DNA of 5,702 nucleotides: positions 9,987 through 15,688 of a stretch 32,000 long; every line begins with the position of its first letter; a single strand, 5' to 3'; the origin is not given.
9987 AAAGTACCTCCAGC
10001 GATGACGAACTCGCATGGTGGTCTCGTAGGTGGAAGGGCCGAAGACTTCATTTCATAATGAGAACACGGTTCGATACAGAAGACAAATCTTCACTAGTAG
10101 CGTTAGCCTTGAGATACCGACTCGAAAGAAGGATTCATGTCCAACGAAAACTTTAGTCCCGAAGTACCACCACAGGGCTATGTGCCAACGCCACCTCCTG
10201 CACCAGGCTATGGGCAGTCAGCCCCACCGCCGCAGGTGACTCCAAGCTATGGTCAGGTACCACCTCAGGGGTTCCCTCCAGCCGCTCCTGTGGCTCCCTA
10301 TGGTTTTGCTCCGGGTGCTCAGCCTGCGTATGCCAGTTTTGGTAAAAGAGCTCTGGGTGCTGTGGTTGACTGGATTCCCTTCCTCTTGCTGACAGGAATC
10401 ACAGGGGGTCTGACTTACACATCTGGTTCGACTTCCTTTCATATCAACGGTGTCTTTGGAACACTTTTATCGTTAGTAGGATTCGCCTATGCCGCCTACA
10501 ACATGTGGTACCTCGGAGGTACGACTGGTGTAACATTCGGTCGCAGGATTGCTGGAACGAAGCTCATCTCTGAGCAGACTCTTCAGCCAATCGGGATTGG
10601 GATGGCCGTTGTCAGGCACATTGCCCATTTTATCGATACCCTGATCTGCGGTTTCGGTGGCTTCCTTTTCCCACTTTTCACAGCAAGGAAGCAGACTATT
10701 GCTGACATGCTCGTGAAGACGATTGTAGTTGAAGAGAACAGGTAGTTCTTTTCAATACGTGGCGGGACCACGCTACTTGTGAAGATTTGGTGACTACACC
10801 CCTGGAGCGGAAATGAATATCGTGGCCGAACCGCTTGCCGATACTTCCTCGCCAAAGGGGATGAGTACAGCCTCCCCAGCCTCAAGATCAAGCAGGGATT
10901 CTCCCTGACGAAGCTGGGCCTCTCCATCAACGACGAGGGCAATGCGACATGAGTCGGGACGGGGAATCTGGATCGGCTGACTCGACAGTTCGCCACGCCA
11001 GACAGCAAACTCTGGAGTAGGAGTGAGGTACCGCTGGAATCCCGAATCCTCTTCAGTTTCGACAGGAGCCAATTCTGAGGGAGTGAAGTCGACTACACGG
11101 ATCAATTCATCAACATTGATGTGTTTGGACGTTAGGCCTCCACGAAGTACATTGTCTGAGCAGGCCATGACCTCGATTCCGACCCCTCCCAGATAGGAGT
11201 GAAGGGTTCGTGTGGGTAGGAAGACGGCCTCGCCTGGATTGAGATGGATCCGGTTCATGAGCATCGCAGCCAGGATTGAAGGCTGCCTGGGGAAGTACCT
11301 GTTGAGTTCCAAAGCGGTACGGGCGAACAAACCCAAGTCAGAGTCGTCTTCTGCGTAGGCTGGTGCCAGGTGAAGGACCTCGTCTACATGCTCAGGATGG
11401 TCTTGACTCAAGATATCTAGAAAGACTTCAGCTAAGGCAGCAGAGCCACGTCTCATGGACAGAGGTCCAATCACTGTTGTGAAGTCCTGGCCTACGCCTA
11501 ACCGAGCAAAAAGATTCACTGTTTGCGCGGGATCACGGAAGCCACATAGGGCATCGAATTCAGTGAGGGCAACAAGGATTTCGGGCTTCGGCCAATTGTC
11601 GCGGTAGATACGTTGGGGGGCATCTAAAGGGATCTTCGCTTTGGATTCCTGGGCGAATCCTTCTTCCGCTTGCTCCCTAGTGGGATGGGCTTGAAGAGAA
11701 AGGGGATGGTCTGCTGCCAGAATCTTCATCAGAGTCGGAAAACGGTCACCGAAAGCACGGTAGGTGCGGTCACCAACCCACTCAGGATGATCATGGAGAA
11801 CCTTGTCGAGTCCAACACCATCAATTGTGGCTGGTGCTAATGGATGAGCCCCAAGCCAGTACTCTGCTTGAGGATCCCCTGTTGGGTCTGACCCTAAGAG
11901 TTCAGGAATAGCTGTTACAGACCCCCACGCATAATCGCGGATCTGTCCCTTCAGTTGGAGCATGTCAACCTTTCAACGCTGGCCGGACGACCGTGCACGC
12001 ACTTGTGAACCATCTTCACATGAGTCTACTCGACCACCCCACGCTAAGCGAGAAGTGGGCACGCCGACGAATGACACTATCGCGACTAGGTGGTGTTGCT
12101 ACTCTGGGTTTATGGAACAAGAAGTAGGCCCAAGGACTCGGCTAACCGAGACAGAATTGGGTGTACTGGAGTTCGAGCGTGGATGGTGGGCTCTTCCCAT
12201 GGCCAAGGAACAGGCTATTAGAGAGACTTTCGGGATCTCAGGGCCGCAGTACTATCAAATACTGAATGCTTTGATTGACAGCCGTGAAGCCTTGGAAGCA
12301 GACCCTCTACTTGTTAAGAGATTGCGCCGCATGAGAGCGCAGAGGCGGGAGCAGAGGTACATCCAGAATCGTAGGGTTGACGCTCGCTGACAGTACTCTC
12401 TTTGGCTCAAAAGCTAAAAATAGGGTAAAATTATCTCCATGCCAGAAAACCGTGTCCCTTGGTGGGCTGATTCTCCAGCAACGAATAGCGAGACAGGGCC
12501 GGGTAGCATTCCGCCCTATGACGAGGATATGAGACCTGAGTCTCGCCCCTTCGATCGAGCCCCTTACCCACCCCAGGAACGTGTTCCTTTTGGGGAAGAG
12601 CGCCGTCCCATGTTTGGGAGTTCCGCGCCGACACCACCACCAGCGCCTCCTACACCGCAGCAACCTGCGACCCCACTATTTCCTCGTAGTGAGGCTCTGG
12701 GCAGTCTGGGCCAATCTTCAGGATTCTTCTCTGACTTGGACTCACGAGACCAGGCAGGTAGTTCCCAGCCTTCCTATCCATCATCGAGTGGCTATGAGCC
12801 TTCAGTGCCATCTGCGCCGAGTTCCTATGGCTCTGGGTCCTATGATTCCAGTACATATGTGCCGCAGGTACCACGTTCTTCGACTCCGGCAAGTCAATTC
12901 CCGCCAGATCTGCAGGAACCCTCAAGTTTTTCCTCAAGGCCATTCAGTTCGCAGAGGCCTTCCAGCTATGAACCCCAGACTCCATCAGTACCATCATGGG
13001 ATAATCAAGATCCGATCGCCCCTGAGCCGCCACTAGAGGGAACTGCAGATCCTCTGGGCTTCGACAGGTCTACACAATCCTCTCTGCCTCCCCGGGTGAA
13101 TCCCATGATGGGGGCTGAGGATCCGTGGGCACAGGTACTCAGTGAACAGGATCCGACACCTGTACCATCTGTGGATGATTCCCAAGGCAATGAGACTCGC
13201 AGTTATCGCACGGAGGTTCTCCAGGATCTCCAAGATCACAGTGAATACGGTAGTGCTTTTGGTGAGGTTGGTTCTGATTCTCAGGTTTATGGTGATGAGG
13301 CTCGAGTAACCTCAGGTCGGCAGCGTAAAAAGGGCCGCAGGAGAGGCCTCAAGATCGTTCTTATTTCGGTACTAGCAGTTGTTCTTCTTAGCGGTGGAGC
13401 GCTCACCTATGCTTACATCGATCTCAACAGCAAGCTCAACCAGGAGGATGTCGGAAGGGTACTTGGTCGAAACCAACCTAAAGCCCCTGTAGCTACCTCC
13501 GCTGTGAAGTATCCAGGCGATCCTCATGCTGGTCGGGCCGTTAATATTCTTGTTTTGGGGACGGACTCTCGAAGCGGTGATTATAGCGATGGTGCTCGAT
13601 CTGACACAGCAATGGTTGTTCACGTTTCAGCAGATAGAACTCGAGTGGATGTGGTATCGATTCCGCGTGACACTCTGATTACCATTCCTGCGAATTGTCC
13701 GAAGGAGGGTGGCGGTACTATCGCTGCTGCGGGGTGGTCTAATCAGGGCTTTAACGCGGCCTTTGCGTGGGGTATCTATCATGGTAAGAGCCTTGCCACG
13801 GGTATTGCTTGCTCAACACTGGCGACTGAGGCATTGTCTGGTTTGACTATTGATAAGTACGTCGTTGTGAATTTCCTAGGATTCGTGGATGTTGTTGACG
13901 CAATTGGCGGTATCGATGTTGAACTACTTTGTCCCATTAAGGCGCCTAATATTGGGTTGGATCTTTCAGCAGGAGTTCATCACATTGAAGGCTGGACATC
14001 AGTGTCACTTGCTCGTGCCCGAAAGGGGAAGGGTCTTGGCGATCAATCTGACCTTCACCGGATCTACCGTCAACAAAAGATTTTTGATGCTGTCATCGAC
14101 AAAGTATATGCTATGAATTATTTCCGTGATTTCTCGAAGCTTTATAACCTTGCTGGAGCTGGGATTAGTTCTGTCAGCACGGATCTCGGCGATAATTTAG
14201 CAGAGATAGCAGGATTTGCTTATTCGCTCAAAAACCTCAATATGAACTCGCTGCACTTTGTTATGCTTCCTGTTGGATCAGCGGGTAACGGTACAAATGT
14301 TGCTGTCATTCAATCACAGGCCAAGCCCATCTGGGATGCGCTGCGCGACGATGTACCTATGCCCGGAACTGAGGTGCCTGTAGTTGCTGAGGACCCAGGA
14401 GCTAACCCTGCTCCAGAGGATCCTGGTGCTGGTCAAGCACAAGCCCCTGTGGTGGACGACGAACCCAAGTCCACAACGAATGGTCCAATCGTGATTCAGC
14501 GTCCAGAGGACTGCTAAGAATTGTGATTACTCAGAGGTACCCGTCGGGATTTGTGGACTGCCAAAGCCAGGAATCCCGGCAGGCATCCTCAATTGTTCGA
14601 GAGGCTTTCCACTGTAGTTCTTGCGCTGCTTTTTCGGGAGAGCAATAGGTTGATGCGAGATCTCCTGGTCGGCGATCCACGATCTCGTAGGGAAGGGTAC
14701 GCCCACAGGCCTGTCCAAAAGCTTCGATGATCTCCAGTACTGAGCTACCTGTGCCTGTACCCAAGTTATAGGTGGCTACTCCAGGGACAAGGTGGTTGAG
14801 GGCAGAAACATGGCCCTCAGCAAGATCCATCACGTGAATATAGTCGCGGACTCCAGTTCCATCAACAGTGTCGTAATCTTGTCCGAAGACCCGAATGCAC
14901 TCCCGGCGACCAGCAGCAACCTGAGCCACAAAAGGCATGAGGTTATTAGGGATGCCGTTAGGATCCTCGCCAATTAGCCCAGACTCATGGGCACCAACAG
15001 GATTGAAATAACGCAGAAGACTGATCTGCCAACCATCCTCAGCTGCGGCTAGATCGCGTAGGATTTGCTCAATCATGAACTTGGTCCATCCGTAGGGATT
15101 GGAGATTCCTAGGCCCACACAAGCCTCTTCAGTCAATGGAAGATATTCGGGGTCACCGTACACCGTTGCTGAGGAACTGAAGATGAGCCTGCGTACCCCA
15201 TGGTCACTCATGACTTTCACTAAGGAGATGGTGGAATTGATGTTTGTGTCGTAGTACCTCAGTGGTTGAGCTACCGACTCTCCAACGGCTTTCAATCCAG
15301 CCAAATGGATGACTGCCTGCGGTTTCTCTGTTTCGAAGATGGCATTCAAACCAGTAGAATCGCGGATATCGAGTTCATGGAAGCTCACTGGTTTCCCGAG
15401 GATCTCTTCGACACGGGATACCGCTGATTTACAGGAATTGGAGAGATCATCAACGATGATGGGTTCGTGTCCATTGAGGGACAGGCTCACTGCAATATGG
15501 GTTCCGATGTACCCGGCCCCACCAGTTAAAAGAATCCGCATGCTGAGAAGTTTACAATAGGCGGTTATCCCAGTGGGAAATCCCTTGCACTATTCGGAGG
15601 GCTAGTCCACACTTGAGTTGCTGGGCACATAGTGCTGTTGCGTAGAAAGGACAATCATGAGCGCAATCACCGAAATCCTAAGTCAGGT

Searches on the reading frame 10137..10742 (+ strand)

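Call 28: search_protein_families(library=pfam, proteins=[window:10137-10742:+], max_evalue=0.00001)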
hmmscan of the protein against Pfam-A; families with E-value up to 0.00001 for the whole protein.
window:10137-10742:+ (202 aa): 1 family
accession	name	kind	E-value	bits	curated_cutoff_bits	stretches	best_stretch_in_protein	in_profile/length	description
PF06271.18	RDD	-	2.4e-15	57.5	24.1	1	65-193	1-136/137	RDD family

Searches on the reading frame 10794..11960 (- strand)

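Call 28: search_protein_families(library=pfam, proteins=[window:10794-11960:-], max_evalue=0.00001)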
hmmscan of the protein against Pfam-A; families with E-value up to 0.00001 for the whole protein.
window:10794-11960:- (388 aa): 2 families
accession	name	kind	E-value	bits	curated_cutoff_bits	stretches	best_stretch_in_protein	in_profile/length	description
PF20511.4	PMI_typeI_cat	-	1.2e-25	90.8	22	1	2-142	3-141/143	Phosphomannose isomerase type I, catalytic domain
PF21621.3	MPI_cupin_dom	-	9.8e-08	32.3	27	1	312-384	6-77/79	Mannose-6-phosphate isomerase, cupin domain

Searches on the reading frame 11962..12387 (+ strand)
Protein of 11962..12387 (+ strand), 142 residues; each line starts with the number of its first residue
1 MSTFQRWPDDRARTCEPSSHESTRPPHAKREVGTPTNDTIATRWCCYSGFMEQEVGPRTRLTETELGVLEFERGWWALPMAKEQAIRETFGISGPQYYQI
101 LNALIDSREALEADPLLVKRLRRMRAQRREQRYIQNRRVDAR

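Call 28: search_protein_families(library=pfam, proteins=[window:11962-12387:+], max_evalue=0.00001)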
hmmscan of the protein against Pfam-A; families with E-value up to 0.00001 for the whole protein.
window:11962-12387:+ (142 aa): 1 family
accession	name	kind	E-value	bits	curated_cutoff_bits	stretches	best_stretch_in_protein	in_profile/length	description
PF11662.13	DUF3263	-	3.1e-31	107.5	22.3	1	61-132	2-73/74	Protein of unknown function (DUF3263)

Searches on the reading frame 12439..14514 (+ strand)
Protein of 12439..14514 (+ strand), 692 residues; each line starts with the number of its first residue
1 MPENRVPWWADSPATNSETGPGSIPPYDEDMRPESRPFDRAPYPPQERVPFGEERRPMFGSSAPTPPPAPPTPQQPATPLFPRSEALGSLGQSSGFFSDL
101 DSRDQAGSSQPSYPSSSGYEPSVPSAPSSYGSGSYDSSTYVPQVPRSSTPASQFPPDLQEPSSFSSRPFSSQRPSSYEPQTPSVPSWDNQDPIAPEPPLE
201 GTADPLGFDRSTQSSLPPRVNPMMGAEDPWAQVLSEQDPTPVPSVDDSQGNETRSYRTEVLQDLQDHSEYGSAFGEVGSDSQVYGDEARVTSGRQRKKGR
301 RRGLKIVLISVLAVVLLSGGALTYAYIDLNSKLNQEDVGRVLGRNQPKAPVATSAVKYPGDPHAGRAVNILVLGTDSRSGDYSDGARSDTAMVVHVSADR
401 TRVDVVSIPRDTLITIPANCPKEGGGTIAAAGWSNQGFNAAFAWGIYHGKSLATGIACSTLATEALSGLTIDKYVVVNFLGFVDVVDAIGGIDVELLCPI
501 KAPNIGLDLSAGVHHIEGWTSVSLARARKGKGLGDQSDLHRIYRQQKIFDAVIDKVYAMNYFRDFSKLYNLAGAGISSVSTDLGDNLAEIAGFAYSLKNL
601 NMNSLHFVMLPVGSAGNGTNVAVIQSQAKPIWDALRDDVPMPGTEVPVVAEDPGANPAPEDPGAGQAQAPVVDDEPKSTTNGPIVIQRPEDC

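Call 28: search_protein_families(library=pfam, proteins=[window:12439-14514:+], max_evalue=0.00001)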
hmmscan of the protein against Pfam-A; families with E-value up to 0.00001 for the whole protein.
window:12439-14514:+ (692 aa): 1 family
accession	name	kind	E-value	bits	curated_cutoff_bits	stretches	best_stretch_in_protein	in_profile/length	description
PF03816.19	LytR_cpsA_psr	-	2.4e-33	115.9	24.6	1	387-556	1-148/150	LytR_cpsA_psr family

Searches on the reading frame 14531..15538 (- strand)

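Call 28: search_protein_families(library=pfam, proteins=[window:14531-15538:-], max_evalue=0.00001)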
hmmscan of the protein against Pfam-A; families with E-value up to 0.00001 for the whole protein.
window:14531-15538:- (335 aa): 5 families
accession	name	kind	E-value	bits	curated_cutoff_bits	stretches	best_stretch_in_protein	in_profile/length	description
PF01370.27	Epimerase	-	5.7e-53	180.2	20.9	1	2-260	1-240/240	NAD dependent epimerase/dehydratase family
PF16363.11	GDP_Man_Dehyd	-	1.3e-50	173.1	27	1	3-322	1-331/332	GDP-mannose 4,6 dehydratase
PF01073.25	3Beta_HSD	-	2.4e-13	50.2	22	1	4-158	2-155/280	3-beta hydroxysteroid dehydrogenase/isomerase family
PF02719.21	Polysacc_synt_2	-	2.7e-11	43.6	20.2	1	2-123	1-128/293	Polysaccharide biosynthesis protein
PF04321.23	RmlD_sub_bind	-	2e-09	37.4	27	1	1-162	2-138/287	RmlD substrate binding domain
